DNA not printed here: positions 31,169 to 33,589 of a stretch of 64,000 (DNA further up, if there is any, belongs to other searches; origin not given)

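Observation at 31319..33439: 706-aa protein: large charged/coiled-coil N-terminal region fused to an N6-adenine methyltransferase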

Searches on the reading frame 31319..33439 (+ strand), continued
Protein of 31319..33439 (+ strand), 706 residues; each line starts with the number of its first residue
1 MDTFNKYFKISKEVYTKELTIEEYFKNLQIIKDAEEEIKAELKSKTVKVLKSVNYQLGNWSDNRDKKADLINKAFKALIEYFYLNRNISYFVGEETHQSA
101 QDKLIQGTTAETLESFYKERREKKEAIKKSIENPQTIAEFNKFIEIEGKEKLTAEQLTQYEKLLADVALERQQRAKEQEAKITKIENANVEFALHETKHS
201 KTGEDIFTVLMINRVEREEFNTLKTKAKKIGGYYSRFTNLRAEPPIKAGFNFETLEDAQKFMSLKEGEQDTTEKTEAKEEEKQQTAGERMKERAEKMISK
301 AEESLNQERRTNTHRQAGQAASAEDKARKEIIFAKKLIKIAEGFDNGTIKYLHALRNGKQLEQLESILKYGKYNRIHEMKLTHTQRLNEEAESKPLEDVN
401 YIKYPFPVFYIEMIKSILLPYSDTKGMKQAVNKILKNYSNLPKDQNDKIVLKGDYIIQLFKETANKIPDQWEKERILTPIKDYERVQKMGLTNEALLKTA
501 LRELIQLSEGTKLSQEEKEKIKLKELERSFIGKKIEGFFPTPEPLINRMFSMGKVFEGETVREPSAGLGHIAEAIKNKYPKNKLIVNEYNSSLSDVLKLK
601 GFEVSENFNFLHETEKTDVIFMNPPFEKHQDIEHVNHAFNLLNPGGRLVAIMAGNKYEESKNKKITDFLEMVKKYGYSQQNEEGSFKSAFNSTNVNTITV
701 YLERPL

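Call 31: predict_structure(alignment_id=A1)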
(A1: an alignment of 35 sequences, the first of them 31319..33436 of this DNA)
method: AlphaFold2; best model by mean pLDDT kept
length: 706 residues; sequences in the alignment: 35
mean_pLDDT: 88.1   pTM: 0.69
mean pLDDT of the five models: 88.1, 87.5, 87.0, 86.6, 84.9
residues with pLDDT >= 90: 363; 70-90: 319; 50-70: 20; < 50: 4
segments of 3 or more residues with pLDDT < 50: 689-692
pLDDT, mean of each block of 10 residues (from residue 1): 93 91 95 94 93 91 91 93 89 85 91 92 91 92 91 91 94 87 79 89 90 87 89 90 90 91 85 81 84 94 88 82 92 94 89 90 94 88 81 85 92 92 91 83 68 91 95 95 94 95 92 85 82 73 87 89 88 90 90 85 80 92 87 92 94 81 86 90 63 69 92
secondary structure, 60 per line:
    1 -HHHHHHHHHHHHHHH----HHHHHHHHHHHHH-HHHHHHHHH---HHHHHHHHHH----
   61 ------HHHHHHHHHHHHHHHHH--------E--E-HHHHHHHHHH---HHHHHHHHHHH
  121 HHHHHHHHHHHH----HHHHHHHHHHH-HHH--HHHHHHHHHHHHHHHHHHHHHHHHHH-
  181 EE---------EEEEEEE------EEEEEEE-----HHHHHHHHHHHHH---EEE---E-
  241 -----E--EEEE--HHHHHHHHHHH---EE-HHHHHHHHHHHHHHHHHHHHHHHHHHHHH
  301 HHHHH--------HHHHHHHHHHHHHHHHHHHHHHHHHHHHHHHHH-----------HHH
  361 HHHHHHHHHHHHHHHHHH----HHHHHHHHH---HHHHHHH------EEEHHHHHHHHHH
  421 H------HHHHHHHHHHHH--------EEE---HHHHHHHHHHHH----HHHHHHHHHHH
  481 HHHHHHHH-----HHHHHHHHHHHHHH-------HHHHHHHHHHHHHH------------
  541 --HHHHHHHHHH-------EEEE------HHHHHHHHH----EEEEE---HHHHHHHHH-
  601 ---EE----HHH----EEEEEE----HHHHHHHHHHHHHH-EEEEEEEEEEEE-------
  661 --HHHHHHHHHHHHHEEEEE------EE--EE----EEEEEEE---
elements in order (helices of 4 or more, strands of 3 or more residues): H2-16 H21-33 H35-43 H47-56 H67-83 H97-106 H110-132 H137-147 H154-179 E192-198 E205-211 H217-229 E233-235 E249-252 H255-265 H272-305 H314-346 H358-378 H383-391 H395-401 E408-410 H411-421 H428-439 E448-450 H454-465 H470-488 H494-507 H515-528 H543-552 E560-563 H570-578 E583-587 H591-599 E617-622 H627-640 E642-653 H663-675 E676-680 E697-703

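Call 34: fold_search(model_id=the predicted structure, library=pdb)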
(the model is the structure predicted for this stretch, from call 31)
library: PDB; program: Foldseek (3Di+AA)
matches with E <= 10: 1623; with E <= 0.001: 458
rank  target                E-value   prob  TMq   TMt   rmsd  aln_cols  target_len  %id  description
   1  2f8l                  9.5e-07  1.00  0.22  0.43  18.4       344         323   14  Crystal structure of a putative class i s-adenosylmethionine-dependent methyltransferase (lmo1582) from listeria monocyt (released 2006-01-17)
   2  3ufb                  2.5e-06  1.00  0.23  0.32  22.7       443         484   15  Crystal structure of a modification subunit of a putative type I restriction enzyme from Vibrio vulnificus YJ016 (released 2012-11-07)
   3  1aqj_B                3.2e-06  1.00  0.19  0.34   4.2       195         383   17  STRUCTURE OF ADENINE-N6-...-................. TAQI (released 1997-02-12)
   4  1g38_A                3.6e-06  1.00  0.19  0.33   4.8       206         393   16  ADENINE-SPECIFIC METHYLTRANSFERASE M. TAQ I/DNA COMPLEX (released 2001-03-05)
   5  2adm_A                4.5e-06  1.00  0.19  0.34   4.3       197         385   17  ADENINE-N6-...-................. TAQI (released 1997-01-27)
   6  2np6_A                4.7e-06  1.00  0.19  0.33   4.6       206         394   16  Crystal structure of the adenine-specific DNA methyltransferase M.TaqI complexed with the cofactor analog AETA and a 1 (released 2007-11-13)
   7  1aqi_A                4.7e-06  1.00  0.19  0.34   4.5       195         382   17  STRUCTURE OF ADENINE-N6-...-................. TAQI (released 1997-02-12)
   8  7eew_A                5.9e-06  1.00  0.22  0.26  22.3       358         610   14  Crystal structure of the intact MTase from Vibrio vulnificus YJ016 in complex with the DNA-mimicking Ocr protein and t (released 2022-03-23)
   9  2okc_A                6.1e-06  1.00  0.22  0.36  22.0       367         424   15  Crystal structure of Type I restriction enzyme StySJI M protein (NP_813429.1) from Bacteroides thetaiotaomicron VPI-54 (released 2007-01-30)
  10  1aqj_A                7.6e-06  1.00  0.19  0.34   4.6       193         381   18  STRUCTURE OF ADENINE-N6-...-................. TAQI (released 1997-02-12)
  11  2ibs_A                1.0e-05  1.00  0.19  0.33   5.0       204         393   17  Crystal structure of the adenine-specific DNA methyltransferase M.TaqI complexed with the cofactor analog AETA and a 1 (released 2007-05-29)
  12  1sqf                  1.2e-05  1.00  0.17  0.27  20.4       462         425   11  The crystal structure of E. coli Fmu binary complex with S-Adenosylmethionine at 2.1 A resolution (released 2004-05-18)
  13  1wy7_B                1.4e-05  1.00  0.20  0.63   6.2       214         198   15  crystal structure of a putative RNA methyltransferase PH1948 from Pyrococcus horikoshii (released 2005-12-13)
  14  1wy7_C                1.4e-05  1.00  0.19  0.59   6.2       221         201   15  crystal structure of a putative RNA methyltransferase PH1948 from Pyrococcus horikoshii (released 2005-12-13)
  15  2jg3_A                1.5e-05  1.00  0.19  0.33   4.8       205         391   16  MtaqI with BAZ (released 2007-08-07)
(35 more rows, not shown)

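Call 40: find_encoding_contigs(protein=P0007, flank=10000, max_places=2)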
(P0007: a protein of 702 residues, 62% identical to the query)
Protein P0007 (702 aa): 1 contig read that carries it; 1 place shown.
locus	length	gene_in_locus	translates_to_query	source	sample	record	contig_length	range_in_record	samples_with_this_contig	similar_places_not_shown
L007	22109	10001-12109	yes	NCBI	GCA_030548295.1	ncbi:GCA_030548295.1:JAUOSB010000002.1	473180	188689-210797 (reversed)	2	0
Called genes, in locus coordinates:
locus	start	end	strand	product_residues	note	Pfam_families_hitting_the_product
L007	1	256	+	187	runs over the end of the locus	-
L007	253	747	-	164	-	PF11195:Tad2-like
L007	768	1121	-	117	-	PF11195:Tad2-like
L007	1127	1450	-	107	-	-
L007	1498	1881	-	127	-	-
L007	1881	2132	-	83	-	PF00166:Cpn10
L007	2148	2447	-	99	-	-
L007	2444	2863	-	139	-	-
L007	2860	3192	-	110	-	-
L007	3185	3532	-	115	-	-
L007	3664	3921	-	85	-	-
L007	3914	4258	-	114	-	-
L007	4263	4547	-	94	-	-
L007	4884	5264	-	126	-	-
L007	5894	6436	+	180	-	-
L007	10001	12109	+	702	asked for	PF05175:MTS (faint)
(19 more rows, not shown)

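Call 42: find_encoding_contigs(protein=P0047, flank=10000, max_places=2)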
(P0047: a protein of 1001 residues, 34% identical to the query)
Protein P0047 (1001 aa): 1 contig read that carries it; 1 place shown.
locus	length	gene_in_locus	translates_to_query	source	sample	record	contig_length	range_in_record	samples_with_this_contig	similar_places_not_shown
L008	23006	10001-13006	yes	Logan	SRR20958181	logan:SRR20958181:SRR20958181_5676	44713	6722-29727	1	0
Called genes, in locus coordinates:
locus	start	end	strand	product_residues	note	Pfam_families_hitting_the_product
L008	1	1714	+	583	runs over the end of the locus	PF04233:Phage_Mu_F, PF03934:T2SSK (faint), PF12836:HHH_3 (weak)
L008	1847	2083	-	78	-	-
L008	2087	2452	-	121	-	-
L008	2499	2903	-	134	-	-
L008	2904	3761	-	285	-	-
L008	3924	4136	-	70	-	PF12844:HTH_19, PF13560:HTH_31, PF01381:HTH_3 (weak)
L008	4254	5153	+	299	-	-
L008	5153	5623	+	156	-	-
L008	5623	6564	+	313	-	-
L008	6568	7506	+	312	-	-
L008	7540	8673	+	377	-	-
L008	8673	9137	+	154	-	PF12836:HHH_3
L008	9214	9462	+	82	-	-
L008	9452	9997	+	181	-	-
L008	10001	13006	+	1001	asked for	PF05175:MTS (weak)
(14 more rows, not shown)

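Call 65: search_solved_structures(query=A1, max_evalue=10, show_alignments=4)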
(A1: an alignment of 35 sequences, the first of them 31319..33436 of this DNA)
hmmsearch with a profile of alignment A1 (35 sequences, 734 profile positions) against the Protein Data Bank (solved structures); distinct sequences matched with E-value up to 10: 16.
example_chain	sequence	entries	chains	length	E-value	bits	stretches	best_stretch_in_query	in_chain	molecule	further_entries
8x3w_A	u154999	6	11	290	0.0012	20.5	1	540-605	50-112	Probable ribosomal RNA small subunit methyltransferase A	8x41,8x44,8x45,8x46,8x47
8x4g_A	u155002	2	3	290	0.0015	20.1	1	540-604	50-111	Probable ribosomal RNA small subunit methyltransferase A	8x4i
8x4o_A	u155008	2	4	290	0.0015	20.1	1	540-604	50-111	Probable ribosomal RNA small subunit methyltransferase A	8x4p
8x4l_A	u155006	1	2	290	0.0018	19.9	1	540-603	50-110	Probable ribosomal RNA small subunit methyltransferase A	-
5fa8_A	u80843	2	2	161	0.016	16.8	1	535-588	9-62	Ribosomal protein L11 methyltransferase, putative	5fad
3r9x_B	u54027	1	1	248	0.022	16.3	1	542-596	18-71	Ribosomal RNA small subunit methyltransferase A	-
3ftc_A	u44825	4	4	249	0.022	16.3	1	542-596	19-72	Dimethyladenosine transferase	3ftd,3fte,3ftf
2okc_A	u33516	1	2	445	0.035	15.6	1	533-566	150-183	Type I restriction enzyme StySJI M protein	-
5jwj_A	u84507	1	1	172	0.048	15.1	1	535-588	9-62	Protein-lysine N-methyltransferase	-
5bxy_A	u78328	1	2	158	0.071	14.6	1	535-571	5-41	RNA methyltransferase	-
7vru_A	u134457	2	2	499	0.21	13.1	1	493-567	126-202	Site-specific DNA-methyltransferase (adenine-specific)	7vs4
1wy7_A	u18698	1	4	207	0.39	12.1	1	581-624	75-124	hypothetical protein PH1948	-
6h9u_B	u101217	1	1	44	0.44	12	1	41-80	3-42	Mesencephalic astrocyte-derived neurotrophic factor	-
2rno_A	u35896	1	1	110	0.68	11.3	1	37-109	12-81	Putative DNA-binding protein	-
1ne2_A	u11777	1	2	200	1.2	10.6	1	605-635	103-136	hypothetical protein ta1320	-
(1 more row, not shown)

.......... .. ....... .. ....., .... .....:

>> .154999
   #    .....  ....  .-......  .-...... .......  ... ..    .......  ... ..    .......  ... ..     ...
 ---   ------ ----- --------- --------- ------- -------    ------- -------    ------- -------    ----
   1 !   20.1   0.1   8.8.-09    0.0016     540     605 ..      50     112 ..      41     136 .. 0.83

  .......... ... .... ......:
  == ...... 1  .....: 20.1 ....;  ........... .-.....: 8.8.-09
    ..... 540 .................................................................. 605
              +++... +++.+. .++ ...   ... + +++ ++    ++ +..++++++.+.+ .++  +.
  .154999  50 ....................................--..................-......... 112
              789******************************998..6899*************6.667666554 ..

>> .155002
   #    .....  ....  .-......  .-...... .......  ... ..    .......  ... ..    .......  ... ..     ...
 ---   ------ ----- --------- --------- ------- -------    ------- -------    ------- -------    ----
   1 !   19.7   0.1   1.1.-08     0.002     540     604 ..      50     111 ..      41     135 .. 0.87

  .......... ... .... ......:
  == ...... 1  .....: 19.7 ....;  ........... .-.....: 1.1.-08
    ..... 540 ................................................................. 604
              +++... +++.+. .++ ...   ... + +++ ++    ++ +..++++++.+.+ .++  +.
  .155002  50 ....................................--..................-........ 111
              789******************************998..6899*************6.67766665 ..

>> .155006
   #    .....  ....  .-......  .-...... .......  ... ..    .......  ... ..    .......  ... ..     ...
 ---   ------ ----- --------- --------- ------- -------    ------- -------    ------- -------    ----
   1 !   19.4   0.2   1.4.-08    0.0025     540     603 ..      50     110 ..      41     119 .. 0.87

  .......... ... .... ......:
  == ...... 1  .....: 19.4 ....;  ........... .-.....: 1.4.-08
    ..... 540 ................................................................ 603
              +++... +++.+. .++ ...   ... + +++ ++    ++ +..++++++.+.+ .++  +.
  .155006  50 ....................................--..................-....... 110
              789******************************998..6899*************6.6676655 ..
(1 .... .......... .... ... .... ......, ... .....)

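Call 76: search_dna_similar(query=window:31319-33439:+, collection=phages, mode=protein, max_rows=60, rows=spread)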
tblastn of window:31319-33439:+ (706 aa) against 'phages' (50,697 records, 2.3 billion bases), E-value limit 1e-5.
Records with a match: 213; places in all: 214; records where one place covers at least 80% of the query: 164.
Best place of each record, by identity: >=99% 7; <60% 206.
By first word of the organism name: Vibrio 121; Pseudomonas 46; Aeromonas 10; Cellulophaga 7; Escherichia 4; Caulobacter 4; Shewanella 2; Thalassomonas 2; Salisaeta 2; Pseudoalteromonas 2; and 11 more.
By host as written in the record: - 111; Pseudomonas aeruginosa 17; Vibrio crassostreae 12; Vibrio tasmaniensis 4; Pseudomonas aeruginosa PAO1 4; Aeromonas rivipollensis 3; Cellulophaga baltica #18 2; Cellulophaga baltica #17 2; and 44 more.
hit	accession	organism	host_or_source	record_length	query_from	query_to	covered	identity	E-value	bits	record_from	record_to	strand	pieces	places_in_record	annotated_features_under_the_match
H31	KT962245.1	Cellulophaga phage phi4:1_13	Cellulophaga baltica #13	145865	1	706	100%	100.0%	0e+0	1262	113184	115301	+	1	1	DNA methylase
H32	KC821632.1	Cellulophaga phage phi4:1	Cellulophaga baltica #4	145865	1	706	100%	100.0%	0e+0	1262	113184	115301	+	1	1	DNA methylase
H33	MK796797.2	Shewanella phage X14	Shewanella inventionis KX27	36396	66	704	91%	33.7%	3e-85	300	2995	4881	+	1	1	DNA methylase subunit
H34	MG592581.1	Vibrio phage 1.211.A._10N.222.52.F11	Vibrio tasmaniensis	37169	133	704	81%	35.8%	1e-84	298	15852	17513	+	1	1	N-6 adenine-specific DNA methylase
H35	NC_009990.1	Thalassomonas phage BA3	Thalassomonas loyana LMG 22536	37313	133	704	81%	35.8%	1e-80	286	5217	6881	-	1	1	hypothetical protein (x2)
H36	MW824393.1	Vibrio phage 36E38.1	Vibrio crassostreae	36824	133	704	81%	35.3%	4e-84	296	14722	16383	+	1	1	hypothetical protein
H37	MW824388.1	Vibrio phage 24E30.2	Vibrio crassostreae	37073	133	704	81%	35.3%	5e-84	296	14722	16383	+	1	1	hypothetical protein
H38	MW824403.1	Vibrio phage 66E30.1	Vibrio crassostreae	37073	133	704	81%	35.3%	5e-84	296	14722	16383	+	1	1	N-6 adenine-specific DNA methylase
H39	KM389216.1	Pseudomonas phage F_ET605sp/Pa1651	-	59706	65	705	91%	30.7%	2e-28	242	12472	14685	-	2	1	record has no annotation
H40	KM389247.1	Pseudomonas phage JBD90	-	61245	65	705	91%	30.7%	2e-28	241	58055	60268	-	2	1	record has no annotation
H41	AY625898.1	Pseudomonas phage F116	-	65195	65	705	91%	30.5%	3e-23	241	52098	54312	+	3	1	unknown (x2)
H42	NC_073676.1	Pseudomonas phage Epa33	Pseudomonas sp.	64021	65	705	91%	30.3%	1e-26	227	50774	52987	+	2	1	structural protein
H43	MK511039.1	Pseudomonas phage vB_Pae_CF24a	Pseudomonas aeruginosa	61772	65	705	91%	30.3%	2e-27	228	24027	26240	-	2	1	hypothetical protein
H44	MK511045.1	Pseudomonas phage vB_Pae_BR208a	Pseudomonas aeruginosa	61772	65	705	91%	30.3%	2e-27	228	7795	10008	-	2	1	hypothetical protein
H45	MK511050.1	Pseudomonas phage vB_Pae_BR150a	Pseudomonas aeruginosa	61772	65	705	91%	30.3%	2e-27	228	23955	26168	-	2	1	hypothetical protein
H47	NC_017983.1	Salisaeta icosahedral phage 1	Salisaeta sp. SP9-1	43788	63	706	91%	29.9%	9e-62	230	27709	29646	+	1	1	DNA methyltransferase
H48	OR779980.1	Pseudoalteromonas phage vB_Pun_Y3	Pseudoalteromonas nigrifaciens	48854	60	705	92%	28.2%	1e-52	203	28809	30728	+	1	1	DdrB-like ParB superfamily domain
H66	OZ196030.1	Vibrio phage D177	Seawater and oysters mix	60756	65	706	91%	28.4%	1e-54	209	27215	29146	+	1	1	hypothetical protein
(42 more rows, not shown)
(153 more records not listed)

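Call 77: get_annotated_region(hit=H47, flank=5000)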
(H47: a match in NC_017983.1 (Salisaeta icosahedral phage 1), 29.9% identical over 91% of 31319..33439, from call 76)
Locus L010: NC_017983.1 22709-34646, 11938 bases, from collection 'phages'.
description: Salisaeta icosahedral phage 1, complete genome.
organism: Salisaeta icosahedral phage 1 (NCBI taxid 1183239)
taxonomy: Viruses
host: Salisaeta sp. SP9-1; source: -; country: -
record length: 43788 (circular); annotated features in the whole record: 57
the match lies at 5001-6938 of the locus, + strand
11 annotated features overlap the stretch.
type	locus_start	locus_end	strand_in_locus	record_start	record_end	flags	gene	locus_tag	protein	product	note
CDS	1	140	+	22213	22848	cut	-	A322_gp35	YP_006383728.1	hypothetical protein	ORF 35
CDS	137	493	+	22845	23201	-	-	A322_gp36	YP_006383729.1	hypothetical protein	ORF 36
CDS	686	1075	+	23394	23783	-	-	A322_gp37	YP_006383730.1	gp37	structural protein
CDS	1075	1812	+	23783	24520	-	-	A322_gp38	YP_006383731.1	DNA primase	ORF 38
CDS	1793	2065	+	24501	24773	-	-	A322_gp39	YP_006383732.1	hypothetical protein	ORF 39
CDS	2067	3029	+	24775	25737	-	-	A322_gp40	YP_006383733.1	ATPase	structural protein; gp40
CDS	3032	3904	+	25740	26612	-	-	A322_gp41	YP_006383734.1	gp41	structural protein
CDS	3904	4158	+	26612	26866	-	-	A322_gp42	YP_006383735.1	hypothetical protein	ORF 42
CDS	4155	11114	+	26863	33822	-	-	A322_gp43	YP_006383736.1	DNA methyltransferase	structural protein; gp43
CDS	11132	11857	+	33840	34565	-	-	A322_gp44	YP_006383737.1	gp44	structural protein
CDS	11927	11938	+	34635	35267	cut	-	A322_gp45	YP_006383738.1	gp45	structural protein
